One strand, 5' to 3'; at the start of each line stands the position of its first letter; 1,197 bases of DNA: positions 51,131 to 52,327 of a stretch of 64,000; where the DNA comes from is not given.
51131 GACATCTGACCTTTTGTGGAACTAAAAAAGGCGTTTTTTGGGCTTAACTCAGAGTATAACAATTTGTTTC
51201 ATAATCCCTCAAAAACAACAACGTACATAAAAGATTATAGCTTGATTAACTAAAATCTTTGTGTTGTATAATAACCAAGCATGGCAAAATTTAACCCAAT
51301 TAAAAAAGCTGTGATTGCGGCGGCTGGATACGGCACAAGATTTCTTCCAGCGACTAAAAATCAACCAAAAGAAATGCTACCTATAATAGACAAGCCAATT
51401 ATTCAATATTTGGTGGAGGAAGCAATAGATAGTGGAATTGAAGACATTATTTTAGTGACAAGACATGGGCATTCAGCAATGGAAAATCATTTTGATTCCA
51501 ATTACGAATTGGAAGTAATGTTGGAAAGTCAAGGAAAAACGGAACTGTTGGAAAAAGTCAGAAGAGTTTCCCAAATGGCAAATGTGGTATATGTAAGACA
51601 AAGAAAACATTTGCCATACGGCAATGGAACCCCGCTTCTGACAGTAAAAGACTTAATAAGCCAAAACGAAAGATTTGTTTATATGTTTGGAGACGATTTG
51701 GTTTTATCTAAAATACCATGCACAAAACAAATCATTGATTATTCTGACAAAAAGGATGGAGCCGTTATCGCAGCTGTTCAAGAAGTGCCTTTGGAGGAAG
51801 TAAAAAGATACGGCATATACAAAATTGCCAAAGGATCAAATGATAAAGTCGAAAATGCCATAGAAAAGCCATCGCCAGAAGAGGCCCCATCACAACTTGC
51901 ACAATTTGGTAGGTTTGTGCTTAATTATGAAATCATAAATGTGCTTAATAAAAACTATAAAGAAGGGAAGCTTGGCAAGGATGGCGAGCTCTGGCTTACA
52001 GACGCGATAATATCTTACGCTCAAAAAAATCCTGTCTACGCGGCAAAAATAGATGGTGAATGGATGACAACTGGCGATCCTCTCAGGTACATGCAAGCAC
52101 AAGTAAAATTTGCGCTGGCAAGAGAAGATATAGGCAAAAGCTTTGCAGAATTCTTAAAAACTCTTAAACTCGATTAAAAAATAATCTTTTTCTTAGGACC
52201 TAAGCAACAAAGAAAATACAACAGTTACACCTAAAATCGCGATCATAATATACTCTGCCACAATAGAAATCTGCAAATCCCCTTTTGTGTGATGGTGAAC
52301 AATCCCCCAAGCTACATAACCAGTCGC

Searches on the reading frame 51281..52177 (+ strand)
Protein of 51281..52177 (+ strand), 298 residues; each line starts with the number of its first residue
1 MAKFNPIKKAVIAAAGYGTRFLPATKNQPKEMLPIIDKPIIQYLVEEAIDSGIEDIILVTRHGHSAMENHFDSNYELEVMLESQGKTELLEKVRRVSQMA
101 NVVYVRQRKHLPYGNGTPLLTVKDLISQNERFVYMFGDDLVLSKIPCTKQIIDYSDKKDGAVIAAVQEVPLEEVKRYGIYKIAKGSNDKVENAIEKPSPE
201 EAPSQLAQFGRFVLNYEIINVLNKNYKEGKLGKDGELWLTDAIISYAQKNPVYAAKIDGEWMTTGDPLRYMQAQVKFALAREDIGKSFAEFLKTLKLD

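Call 7: search_protein_families(library=pfam, proteins=[window:51281-52177:+], max_evalue=0.0001)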
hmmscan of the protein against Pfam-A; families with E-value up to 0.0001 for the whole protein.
window:51281-52177:+ (298 aa): 2 families
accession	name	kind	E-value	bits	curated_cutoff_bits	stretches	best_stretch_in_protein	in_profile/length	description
PF00483.29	NTP_transferase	-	1e-30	107.6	21.2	1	9-276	1-241/245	Nucleotidyl transferase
PF12804.13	NTP_transf_3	-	1.2e-05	26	27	1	10-66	1-50/160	MobA-like NTP transferase domain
